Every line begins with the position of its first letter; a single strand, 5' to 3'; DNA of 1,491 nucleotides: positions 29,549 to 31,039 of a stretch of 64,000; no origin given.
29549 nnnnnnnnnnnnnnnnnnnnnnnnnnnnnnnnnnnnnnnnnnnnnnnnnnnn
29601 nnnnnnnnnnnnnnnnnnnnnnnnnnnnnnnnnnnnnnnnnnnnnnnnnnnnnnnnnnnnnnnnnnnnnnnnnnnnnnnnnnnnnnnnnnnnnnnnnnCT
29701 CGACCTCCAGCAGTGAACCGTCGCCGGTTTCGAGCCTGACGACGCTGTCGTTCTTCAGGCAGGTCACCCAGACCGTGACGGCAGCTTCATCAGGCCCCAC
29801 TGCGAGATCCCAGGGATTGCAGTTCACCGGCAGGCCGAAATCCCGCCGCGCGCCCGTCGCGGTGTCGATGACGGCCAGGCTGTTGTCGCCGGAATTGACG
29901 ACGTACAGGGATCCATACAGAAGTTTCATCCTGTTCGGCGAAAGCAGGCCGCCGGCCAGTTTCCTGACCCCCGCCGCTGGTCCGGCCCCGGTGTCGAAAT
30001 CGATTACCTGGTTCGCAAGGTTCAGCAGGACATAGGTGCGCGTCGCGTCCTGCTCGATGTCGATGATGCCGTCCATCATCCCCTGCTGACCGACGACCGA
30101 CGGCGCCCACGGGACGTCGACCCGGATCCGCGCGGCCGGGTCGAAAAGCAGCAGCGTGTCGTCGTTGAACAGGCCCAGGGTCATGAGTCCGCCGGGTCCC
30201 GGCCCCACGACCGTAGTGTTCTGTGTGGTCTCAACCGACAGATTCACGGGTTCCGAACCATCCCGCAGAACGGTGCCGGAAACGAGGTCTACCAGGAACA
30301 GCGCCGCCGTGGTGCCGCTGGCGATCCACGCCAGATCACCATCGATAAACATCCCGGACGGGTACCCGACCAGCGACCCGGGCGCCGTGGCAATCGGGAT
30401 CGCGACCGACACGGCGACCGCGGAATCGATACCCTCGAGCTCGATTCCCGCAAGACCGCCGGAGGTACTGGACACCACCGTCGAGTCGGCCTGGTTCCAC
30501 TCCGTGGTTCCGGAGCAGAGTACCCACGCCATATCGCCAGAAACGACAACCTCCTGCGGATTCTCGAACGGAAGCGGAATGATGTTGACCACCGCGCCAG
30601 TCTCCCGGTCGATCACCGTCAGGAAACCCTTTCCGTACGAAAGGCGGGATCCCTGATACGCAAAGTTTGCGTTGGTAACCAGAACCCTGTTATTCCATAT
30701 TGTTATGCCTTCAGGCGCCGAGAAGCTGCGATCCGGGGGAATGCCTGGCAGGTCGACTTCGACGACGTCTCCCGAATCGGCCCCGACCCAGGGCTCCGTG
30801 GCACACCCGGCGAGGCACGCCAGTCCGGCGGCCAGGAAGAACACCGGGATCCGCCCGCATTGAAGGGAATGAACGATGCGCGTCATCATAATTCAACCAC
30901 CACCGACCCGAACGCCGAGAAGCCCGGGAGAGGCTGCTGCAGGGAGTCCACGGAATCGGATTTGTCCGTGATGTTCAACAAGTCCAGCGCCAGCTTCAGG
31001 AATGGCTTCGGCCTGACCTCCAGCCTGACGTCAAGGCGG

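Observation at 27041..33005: Complete riboswitch-controlled B12 uptake operon including a BtuG-like beta-propeller lipoprotein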

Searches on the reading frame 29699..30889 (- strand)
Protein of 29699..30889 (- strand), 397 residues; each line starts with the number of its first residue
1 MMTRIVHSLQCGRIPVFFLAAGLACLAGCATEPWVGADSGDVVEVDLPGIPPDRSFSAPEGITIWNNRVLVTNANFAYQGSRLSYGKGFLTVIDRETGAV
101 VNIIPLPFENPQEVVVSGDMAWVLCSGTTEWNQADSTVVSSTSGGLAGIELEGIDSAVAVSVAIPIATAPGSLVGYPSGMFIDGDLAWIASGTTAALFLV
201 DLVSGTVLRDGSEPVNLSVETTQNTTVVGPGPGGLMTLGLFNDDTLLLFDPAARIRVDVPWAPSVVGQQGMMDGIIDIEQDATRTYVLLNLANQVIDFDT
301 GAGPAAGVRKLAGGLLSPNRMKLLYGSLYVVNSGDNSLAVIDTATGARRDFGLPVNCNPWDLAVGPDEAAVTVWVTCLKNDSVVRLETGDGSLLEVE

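Call 4: search_protein_families(library=pfam, proteins=[window:29699-30889:-], max_evalue=0.01)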
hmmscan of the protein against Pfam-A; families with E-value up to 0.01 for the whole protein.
window:29699-30889:- (397 aa): 1 family
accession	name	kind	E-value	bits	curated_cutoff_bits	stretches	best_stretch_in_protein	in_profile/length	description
PF01436.27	NHL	-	0.0097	16.3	20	0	56-74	1-20/28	NHL repeat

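Call 5: search_protein_families(library=ncbifam, proteins=[window:29699-30889:-], max_evalue=0.01)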
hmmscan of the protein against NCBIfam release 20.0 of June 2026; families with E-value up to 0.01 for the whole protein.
window:29699-30889:- (397 aa): 2 families
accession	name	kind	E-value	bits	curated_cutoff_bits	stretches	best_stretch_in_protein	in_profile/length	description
TIGR02276.1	beta_rpt_yvtn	repeat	3.3e-07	30.1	27.85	1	327-347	5-25/42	beta-propeller repeat protein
TIGR03866.1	PQQ_ABC_repeats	subfamily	0.0031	16.6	287.3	0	327-371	96-139/310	PQQ-dependent catabolism-associated beta-propeller protein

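Call 6: search_solved_structures(query=window:29699-30889:-, max_evalue=10, show_alignments=2)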
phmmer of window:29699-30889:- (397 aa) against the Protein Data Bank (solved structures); distinct sequences matched with E-value up to 10: 0.

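Call 7: find_homologous_proteins(query=window:29699-30889:-, max_evalue=0.001)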
Query window:29699-30889:- (397 aa): 7 proteins with E <= 0.001 among 8000 candidates.
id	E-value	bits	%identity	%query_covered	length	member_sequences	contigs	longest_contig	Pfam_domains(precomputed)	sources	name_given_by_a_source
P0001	1.1e-259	879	100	100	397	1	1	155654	-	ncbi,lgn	-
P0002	6.9e-146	504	65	90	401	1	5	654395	-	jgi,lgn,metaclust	metaclust:\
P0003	6.0e-136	471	58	96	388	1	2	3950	-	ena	-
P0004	1.3e-134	467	60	93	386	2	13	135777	PF01436.28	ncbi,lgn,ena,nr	ncbi:MAG TPA: hypothetical protein PLY68_05135 [Myxococcota bacterium]|nr:hypothetical protein [Myxo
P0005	1.3e-134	467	56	99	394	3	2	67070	PF01436.28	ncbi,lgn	-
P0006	7.4e-22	96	29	79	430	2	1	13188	PF13360.14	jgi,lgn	jgi:DNA-binding beta-propeller fold protein YncE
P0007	1.2e-21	95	31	85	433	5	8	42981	PF13360.14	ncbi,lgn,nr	ncbi:hypothetical protein L6V77_18430 [Myxococcota bacterium]|nr:hypothetical protein [Myxococcota b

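Call 17: search_protein_representatives(alignment_id=A1)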
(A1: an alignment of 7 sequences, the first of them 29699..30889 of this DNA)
Query: 7 sequences, 405 profile positions. Proteins with E-value up to 0.001 (for the whole library): 2714; up to 1e-10: 512; up to 1e-30: 92. The best 150 are listed.
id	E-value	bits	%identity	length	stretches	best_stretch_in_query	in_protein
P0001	7.3e-190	647.7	-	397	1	12-405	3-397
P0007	3.7e-166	569.6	-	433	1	6-403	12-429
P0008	2.5e-92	326.5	-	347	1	71-400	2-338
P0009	3.5e-89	316.2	-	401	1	41-400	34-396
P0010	2.3e-82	293.7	-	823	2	49-397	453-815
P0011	1.3e-80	288.0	-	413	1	7-395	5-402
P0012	4.7e-80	286.1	-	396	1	30-401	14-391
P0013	5.3e-80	285.9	-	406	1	48-397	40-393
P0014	4.7e-76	272.9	-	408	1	8-404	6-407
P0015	5.0e-73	263.0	-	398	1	50-402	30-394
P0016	3.9e-72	260.0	-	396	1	35-404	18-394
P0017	5.0e-72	259.7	-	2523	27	333-399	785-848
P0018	8.8e-72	258.8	-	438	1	54-399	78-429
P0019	1.3e-70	255.0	-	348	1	70-404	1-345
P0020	1.7e-70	254.6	-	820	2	51-401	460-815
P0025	2.7e-64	234.2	-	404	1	12-391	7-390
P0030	1.7e-61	225.0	-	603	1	43-387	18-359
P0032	3.5e-58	214.0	-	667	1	63-402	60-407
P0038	5.1e-54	200.3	-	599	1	60-384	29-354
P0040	3.8e-53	197.5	-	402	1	62-398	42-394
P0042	2.9e-52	194.6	-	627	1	63-396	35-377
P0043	5.3e-51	190.4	-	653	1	63-403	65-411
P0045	3.7e-50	187.6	-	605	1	61-399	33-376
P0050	2.2e-49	185.1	-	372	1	53-403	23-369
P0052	4.4e-49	184.1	-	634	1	59-404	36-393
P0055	4.2e-47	177.6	-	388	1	58-400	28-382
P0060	4.7e-44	167.5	-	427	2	62-308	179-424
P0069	4.7e-40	154.4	-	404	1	8-380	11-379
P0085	1.9e-34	135.9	-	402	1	7-404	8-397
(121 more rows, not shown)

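Call 19: search_solved_structures(query=A2, max_evalue=1, show_alignments=2)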
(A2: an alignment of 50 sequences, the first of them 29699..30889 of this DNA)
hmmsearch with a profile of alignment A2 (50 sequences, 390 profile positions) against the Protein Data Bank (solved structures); distinct sequences matched with E-value up to 1: 57.
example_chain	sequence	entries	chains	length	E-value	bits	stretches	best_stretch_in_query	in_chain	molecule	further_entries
1l0q_A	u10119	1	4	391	2e-27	99.3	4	318-388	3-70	Surface layer protein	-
5c2v_B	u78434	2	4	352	1.1e-12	50.8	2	327-381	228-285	HYDRAZINE SYNTHASE BETA SUBUNIT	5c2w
9m58_A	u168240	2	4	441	1.7e-07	33.7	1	167-316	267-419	Superoxide dismutase (SodC), Cu-Zn family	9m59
3vgz_A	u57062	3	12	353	5.9e-07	31.9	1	274-388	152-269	Uncharacterized protein YncE | PQQ-dependent catabolism-associated beta-propeller protein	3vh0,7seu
8ptf_A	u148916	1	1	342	2.1e-06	30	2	304-379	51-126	YncE family protein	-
8ptd_A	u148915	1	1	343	2.2e-06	30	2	304-379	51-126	YncE family protein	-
8blw_B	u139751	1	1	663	1.1e-05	27.6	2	304-378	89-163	YncE family protein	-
6g7w_A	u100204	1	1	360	7.1e-05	25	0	40-65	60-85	NHL repeat-containing protein 2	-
3hfq_A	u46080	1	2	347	0.0001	24.5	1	221-383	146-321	uncharacterized protein lp_2219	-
3bws_A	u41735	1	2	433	0.00014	24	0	359-384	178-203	protein Lp49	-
6igb_A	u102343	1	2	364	0.00017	23.7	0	341-388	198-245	Periplasmic gluconolactonase, PpgL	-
22gu_A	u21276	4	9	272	0.00018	23.7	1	39-114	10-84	CJ1041C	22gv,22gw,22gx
6gc1_A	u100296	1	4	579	0.00087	21.4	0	40-65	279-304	NHL repeat-containing protein 2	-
4qrj_A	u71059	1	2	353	0.002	20.2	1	219-377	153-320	putative 6-phosphogluconolactonase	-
7qrx_A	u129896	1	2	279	0.005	18.9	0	221-245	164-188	E3 ubiquitin-protein ligase TRIM71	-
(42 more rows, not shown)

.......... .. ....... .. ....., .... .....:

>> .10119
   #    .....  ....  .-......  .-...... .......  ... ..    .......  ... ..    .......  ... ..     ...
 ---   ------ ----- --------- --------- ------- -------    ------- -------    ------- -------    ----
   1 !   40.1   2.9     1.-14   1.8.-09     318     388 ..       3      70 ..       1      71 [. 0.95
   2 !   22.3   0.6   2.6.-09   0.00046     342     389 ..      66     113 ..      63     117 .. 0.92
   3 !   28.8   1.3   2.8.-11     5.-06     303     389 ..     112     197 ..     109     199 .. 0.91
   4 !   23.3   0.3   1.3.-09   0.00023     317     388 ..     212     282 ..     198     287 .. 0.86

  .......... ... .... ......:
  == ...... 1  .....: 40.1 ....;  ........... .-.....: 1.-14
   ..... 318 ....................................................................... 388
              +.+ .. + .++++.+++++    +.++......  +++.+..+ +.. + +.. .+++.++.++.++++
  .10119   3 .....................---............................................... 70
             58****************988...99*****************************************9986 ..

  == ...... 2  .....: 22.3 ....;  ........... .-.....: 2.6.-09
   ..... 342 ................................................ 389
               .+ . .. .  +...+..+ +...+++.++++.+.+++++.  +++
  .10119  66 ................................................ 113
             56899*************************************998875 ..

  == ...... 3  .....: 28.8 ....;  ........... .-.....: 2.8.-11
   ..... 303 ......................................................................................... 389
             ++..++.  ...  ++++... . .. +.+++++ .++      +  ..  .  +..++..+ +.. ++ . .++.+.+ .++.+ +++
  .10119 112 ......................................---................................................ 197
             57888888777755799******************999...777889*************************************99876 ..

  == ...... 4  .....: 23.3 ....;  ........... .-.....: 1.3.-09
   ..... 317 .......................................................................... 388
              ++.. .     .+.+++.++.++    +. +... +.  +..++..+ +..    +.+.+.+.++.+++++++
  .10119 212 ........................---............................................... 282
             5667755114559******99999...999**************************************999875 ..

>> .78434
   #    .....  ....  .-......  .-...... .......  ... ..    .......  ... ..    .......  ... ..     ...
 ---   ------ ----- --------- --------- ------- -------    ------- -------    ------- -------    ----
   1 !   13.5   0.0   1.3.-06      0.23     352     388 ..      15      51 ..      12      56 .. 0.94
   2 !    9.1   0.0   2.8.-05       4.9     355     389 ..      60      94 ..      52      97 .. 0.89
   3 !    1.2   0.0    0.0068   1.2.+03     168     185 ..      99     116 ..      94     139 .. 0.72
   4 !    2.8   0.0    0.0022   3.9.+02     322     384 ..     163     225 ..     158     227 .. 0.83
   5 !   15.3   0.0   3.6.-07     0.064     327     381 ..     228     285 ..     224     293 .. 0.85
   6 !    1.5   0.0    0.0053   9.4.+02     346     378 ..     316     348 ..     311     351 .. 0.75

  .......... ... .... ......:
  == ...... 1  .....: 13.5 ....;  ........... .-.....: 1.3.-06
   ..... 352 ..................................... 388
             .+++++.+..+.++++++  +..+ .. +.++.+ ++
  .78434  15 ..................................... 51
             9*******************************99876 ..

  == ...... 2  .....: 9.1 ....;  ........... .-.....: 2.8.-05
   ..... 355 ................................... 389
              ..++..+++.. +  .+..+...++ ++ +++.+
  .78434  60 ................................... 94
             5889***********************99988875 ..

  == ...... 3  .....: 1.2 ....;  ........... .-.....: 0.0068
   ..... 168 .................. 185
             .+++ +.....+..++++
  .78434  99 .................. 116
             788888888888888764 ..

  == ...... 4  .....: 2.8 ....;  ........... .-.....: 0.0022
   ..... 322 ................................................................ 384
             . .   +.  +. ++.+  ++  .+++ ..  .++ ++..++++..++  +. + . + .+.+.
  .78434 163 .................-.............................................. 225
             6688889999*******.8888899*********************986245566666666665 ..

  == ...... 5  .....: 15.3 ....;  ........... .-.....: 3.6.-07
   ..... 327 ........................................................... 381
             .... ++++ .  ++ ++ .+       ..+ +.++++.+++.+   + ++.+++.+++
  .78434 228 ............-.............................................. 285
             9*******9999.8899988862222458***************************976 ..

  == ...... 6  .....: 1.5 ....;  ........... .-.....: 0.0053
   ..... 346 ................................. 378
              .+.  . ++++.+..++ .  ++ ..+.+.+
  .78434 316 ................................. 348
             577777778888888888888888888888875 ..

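Call 20: search_protein_families(library=pfam, alignment_id=A2, max_evalue=0.01)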
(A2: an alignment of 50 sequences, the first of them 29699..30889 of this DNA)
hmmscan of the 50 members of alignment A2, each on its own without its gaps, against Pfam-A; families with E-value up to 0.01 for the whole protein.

A. member 1, window:29699-30889:- (397 aa): 1 family
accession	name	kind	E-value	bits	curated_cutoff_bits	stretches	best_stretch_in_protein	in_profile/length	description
PF01436.27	NHL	-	0.0097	16.3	20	0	56-74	1-20/28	NHL repeat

B. families by the number of members that match (of 50 scanned): 12 families
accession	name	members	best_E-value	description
PF13360.13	PQQ_2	11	8.4e-08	Outer membrane protein assembly factor BamB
PF21959.2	DUF6923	5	6.9e-07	Repeat of unknown function (DUF6923)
PF01436.27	NHL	5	1.5e-06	NHL repeat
PF10282.15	Lactonase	4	7.3e-05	Lactonase, 7-bladed beta-propeller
PF25174.1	Beta-prop_THOC3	3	1.9e-05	THOC3 beta-propeller domain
PF08450.18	SGL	3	2e-05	SMP-30/Gluconolactonase/LRE-like region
PF21783.3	YNCE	2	7.8e-05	YNCE-like beta-propeller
PF16819.11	DUF5074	2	0.00017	Domain of unknown function (DUF5074)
PF02239.22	Cytochrom_D1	1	0.00044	Cytochrome D1 heme domain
PF24684.1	Vgb_lyase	1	0.0044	Virginiamycin B lyase family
PF07433.17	DUF1513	1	0.0074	Protein of unknown function (DUF1513)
PF00400.38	WD40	1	0.0099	WD domain, G-beta repeat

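Call 22: find_homologous_proteins(query=A2, max_evalue=1e-10)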
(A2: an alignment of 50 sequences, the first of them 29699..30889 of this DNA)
Query A2 (50 sequences) (397 aa, profile of the alignment): 16 proteins with E <= 1e-10 among 8000 candidates.
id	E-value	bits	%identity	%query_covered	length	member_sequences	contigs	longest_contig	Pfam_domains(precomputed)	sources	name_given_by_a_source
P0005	3.4e-124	433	56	99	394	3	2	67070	PF01436.28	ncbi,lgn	-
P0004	8.6e-122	425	60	93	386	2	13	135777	PF01436.28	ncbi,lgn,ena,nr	ncbi:MAG TPA: hypothetical protein PLY68_05135 [Myxococcota bacterium]|nr:hypothetical protein [Myxo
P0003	7.0e-121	422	58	96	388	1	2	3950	-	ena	-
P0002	6.7e-120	419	65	90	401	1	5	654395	-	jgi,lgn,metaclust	metaclust:\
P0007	6.2e-118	412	31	85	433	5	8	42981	PF13360.14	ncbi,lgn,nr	ncbi:hypothetical protein L6V77_18430 [Myxococcota bacterium]|nr:hypothetical protein [Myxococcota b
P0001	8.5e-115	402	100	100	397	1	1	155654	-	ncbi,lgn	-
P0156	1.3e-101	358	30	85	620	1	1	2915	-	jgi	jgi:hypothetical protein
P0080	3.8e-99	350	26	80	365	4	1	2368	PF25174.2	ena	-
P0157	1.1e-89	319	21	86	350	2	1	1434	-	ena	-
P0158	1.0e-19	89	29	20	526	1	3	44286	PF13360.14,PF16261.12,PF21959.3,PF22807.3,PF03088.23,PF24684.2,PF01436.28,PF14339.13,PF08450.19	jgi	jgi:sugar lactone lactonase YvrE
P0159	5.4e-18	83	35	12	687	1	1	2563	PF13360.14,PF25174.2,PF24814.2,PF23381.2,PF01731.27,PF13570.14,PF21783.3,PF02239.23,PF24684.2,PF24796.2,PF07676.19,PF08450.19,PF22494.4,PF10282.16,PF26550.2,PF23414.2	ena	-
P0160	9.7e-18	82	31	18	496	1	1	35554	PF22494.4,PF10282.16,PF25174.2,PF13585.13,PF23381.2,PF21783.3,PF26550.2,PF02239.23,PF23414.2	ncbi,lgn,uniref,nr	ncbi:gliding motility-associated C-terminal domain-containing protein [Mucilaginibacter sp.]|uniref:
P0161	3.5e-15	74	38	15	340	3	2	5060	PF22494.4,PF10282.16,PF25174.2,PF21783.3,PF02239.23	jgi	jgi:YVTN family beta-propeller protein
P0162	6.2e-15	73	26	42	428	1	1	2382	PF22494.4,PF10282.16,PF25174.2,PF01731.27,PF21783.3,PF02239.23,PF16819.12,PF24684.2,PF08450.19,PF23414.2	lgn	-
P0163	4.1e-12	64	29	33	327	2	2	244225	PF22494.4,PF10282.16,PF25174.2,PF23381.2,PF21783.3,PF02239.23,PF24684.2,PF23414.2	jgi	jgi:YVTN family beta-propeller protein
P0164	1.7e-11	62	44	10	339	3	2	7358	PF10282.16,PF25174.2,PF21783.3,PF02239.23,PF24684.2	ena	-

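Call 25: find_related_loci(query=A1, collection=genome_contigs, flank=8000)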
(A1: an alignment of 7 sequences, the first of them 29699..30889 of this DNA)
Query A1 (397 aa) in genome_contigs; peptide patterns used: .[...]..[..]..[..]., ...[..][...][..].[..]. (x = any residue, [..] = any of these).
110 stretches matched a pattern; 9 encode a relative of the query (tblastn E <= 1e-3); 9 distinct loci.
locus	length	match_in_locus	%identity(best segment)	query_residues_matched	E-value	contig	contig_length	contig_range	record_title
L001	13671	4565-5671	60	28-397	3e-139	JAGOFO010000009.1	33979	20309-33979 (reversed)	Myxococcota bacterium isolate Go_SlDig_bin_368 Go_SlDig_3370_length_33979_cov_10.032140, whole genome shotgun sequence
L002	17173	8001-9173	56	3-397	9e-139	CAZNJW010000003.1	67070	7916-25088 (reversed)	MAG TPA_asm: uncultured Anaeromyxobacteraceae bacterium isolate SRP192927_co3_853 genome assembly, contig: NODE_675_leng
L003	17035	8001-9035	38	52-394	5e-61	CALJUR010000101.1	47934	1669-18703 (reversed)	MAG TPA_asm: uncultured Myxococcales bacterium isolate SRR6007444_bin.12_CONCOCT_v1.1_MAG genome assembly, contig: ERZ72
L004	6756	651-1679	37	52-391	6e-53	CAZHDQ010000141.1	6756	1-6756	MAG TPA_asm: uncultured Anaeromyxobacteraceae bacterium isolate binchicken_co139_219 genome assembly, contig: NODE_27187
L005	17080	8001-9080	37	40-394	3e-52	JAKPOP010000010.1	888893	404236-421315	MAG: Deltaproteobacteria bacterium isolate JPNA_maxbin.075 k141_1089318, whole genome shotgun sequence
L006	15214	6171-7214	36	52-394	5e-49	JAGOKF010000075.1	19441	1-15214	Myxococcota bacterium isolate Go_SlDig_bin_299 Go_SlDig_7938_length_19441_cov_7.152325, whole genome shotgun sequence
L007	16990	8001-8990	31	31-367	1e-28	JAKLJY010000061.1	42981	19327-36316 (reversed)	MAG: Myxococcota bacterium isolate MAG.78 MAG.78-NODE_61_length_42981_cov_7.839000, whole genome shotgun sequence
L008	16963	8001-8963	30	55-367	1e-28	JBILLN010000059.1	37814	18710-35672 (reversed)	MAG: Bradymonadia bacterium isolate ME2017-08-05_3300034118_group7_bin165 Rohwer_bin1474_scaffold_297_c1, whole genome s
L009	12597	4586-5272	34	54-278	7e-24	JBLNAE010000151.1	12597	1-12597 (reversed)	MAG: Ignavibacteriales bacterium isolate MAG185 PRJNA951521_bin43_renamed_150, whole genome shotgun sequence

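Call 30: predict_structure(alignment_id=A2)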
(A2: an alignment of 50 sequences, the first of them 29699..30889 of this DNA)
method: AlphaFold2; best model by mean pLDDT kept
length: 397 residues; sequences in the alignment: 50
mean_pLDDT: 91.9   pTM: 0.87
mean pLDDT of the five models: 91.9, 91.9, 91.7, 91.6, 91.6
residues with pLDDT >= 90: 328; 70-90: 35; 50-70: 25; < 50: 9
segments of 3 or more residues with pLDDT < 50: 9-11
pLDDT, mean of each block of 10 residues (from residue 1): 48 66 73 52 67 95 98 93 93 97 98 98 97 94 97 98 94 93 98 97 97 93 95 97 98 97 96 98 98 98 97 98 98 98 98 97 91 97 97 94
secondary structure, 60 per line:
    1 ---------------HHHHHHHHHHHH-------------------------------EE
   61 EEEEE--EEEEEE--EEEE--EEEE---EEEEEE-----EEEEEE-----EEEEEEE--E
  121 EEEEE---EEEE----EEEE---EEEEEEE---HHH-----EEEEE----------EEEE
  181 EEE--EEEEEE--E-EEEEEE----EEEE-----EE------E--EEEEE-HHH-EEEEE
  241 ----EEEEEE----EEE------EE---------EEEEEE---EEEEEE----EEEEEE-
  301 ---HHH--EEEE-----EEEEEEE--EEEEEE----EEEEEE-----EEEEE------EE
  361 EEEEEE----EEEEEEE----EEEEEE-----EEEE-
elements in order: H16-27 E59-65 E68-73 E76-79 E82-85 E89-94 E100-105 E111-117 E120-125 E129-132 E137-140 E144-150 E162-166 E177-183 E186-191 E196-201 E206-209 E226-230 E236-240 E245-250 E255-257 E275-280 E284-289 E294-299 E309-312 E318-324 E327-332 E337-342 E348-352 E359-366 E371-377 E382-387 E393-396
